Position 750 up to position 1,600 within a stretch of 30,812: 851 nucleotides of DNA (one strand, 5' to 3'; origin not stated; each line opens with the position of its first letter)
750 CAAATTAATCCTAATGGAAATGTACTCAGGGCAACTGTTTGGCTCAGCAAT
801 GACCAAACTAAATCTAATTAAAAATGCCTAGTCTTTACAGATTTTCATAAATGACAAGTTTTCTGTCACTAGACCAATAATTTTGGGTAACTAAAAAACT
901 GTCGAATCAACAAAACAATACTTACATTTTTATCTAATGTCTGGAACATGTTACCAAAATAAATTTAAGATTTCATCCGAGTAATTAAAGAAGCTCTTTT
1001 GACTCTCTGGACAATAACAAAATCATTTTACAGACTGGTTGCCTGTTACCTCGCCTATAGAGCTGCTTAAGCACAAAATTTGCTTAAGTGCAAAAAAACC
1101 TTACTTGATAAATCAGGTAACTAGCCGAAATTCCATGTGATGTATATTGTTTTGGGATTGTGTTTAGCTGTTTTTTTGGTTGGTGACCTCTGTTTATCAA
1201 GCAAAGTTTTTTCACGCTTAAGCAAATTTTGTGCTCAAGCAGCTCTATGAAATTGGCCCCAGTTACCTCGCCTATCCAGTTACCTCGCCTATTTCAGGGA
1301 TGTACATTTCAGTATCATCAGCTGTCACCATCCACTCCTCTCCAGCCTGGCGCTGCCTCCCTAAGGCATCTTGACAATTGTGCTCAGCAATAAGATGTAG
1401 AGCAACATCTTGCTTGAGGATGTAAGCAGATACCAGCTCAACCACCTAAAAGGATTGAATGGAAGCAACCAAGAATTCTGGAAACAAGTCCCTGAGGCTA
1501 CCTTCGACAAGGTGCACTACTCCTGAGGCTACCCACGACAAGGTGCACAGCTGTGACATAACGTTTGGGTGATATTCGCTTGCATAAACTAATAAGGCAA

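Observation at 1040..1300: MITE-like TIR element inserted beside a triplicated exon-end/splice-donor unit of MVP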

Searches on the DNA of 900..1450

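Call 14: search_rna_families(source=window, start=900, end=1450, threshold=evalue, max_evalue=10)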
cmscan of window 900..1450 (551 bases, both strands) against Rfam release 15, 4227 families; matches with E-value up to 10: 6.
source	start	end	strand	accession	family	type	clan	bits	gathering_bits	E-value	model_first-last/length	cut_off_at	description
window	1058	1247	+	RF03926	MIR1435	Gene; miRNA;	-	49.8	94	1.4e-06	1-186/186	no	MIR1435 microRNA precursor family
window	1062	1243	+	RF04128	MIR8562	Gene; miRNA;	-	48.8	211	8.9e-08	1-242/242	no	MIR8562 microRNA precursor family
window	1086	1218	+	RF03839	MIR2599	Gene; miRNA;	-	19.8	120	0.37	1-132/132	no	MIR2599 microRNA precursor family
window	1087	1219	-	RF03839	MIR2599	Gene; miRNA;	-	19.4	120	0.46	1-132/132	no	MIR2599 microRNA precursor family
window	1095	1128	+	RF01172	sn2343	Gene; snRNA; snoRNA; CD-box;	-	13.4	60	5.8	41-74/78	no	Small nucleolar RNA sn2343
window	1245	1353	+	RF02091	DAOA-AS1_2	Gene; lncRNA;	-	11.3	43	2.2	1-205/205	no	DAOA antisense RNA 1 conserved region 2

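Call 16: search_rna_families(source=window, start=1000, end=1320, threshold=evalue, max_evalue=0.001, show_alignments=2)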
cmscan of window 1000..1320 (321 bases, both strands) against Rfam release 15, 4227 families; matches with E-value up to 0.001: 5.
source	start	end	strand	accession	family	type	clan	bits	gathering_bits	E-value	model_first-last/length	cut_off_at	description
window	1047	1259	-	RF04139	MIR841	Gene; miRNA;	-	52.8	200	2.7e-10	1-212/212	no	MIR841 microRNA precursor family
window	1058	1248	+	RF03926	MIR1435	Gene; miRNA;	-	50.1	94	7.3e-07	1-186/186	no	MIR1435 microRNA precursor family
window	1062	1243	+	RF04128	MIR8562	Gene; miRNA;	-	48.8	211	5.2e-08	1-242/242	no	MIR8562 microRNA precursor family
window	1062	1243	-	RF04128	MIR8562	Gene; miRNA;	-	45.5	211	2.8e-07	1-242/242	no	MIR8562 microRNA precursor family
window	1057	1247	-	RF03926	MIR1435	Gene; miRNA;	-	43.8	94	1.5e-05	1-186/186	no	MIR1435 microRNA precursor family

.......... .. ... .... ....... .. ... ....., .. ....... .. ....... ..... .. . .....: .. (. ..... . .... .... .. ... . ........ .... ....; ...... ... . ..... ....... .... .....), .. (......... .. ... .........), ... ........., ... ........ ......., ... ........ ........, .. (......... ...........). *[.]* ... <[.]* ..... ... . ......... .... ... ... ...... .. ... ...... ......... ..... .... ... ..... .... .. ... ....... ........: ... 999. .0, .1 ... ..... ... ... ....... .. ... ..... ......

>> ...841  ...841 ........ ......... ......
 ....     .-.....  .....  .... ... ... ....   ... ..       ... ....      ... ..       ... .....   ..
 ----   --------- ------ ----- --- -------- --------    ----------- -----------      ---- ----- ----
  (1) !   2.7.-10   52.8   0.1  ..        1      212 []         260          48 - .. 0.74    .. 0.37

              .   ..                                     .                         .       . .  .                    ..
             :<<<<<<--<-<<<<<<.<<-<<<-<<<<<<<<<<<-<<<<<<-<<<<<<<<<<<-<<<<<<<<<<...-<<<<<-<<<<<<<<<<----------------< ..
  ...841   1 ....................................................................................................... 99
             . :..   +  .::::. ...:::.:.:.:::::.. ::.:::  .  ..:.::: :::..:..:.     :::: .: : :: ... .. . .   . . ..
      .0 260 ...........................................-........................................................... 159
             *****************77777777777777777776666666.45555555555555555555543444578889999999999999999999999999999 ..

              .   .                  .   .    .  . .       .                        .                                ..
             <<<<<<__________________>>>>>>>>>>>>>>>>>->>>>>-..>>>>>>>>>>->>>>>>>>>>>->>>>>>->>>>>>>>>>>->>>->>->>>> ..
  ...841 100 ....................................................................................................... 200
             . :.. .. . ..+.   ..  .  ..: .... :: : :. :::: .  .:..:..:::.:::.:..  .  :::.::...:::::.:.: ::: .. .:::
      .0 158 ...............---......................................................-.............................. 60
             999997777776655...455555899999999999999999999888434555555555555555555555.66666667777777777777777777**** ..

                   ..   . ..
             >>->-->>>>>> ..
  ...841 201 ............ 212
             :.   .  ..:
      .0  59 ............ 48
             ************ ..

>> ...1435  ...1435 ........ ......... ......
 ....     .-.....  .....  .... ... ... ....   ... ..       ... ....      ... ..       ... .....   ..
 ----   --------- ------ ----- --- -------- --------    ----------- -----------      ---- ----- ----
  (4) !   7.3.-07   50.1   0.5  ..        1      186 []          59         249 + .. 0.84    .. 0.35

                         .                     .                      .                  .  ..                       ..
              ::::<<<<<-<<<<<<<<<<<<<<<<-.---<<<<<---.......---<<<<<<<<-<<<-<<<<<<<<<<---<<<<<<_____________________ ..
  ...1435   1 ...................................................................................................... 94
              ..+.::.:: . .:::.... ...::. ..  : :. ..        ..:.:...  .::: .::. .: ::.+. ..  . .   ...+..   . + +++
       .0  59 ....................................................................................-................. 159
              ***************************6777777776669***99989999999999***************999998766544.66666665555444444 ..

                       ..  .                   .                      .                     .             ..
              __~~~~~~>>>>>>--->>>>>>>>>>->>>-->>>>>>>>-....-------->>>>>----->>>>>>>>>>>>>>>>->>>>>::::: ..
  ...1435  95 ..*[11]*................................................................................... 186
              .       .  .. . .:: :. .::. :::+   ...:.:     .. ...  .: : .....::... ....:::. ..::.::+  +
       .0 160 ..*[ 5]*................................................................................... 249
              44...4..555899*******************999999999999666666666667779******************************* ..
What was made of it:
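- Tried and rejected: These are hairpin shape matches, not homology (calls 14, 16).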

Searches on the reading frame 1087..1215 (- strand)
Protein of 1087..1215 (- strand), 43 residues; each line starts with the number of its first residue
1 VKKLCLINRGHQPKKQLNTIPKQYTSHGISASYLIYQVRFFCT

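Call 44: find_encoding_contigs(protein=window:1087-1215:-, flank=5000, max_places=10)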
Protein seq(43 aa) (43 aa): no gene with exactly this product is on record in the collection.

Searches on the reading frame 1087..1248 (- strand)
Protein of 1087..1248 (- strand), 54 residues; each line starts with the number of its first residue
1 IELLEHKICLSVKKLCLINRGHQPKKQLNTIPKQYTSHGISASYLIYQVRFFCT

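Call 53: search_protein_representatives(protein=window:1087-1248:-)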
Query: 54 residues. Proteins with E-value up to 0.001 (for the whole library): 1; up to 1e-10: 0; up to 1e-30: 0. The best 1 are listed.
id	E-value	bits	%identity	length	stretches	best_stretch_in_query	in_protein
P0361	3.7e-10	55.0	23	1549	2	11-45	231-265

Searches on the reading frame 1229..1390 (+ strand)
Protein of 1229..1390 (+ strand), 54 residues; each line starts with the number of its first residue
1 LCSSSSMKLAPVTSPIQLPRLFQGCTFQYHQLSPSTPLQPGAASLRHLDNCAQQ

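Call 43: find_encoding_contigs(protein=window:1229-1390:+, flank=5000, max_places=10)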
Protein seq(54 aa) (54 aa): no gene with exactly this product is on record in the collection.

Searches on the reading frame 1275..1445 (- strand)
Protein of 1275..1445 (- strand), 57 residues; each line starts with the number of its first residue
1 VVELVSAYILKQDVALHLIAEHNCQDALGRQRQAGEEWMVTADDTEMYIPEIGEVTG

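Call 74: find_encoding_contigs(protein=window:1275-1445:-, flank=3000, max_places=10)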
Protein seq(57 aa) (57 aa): no gene with exactly this product is on record in the collection.
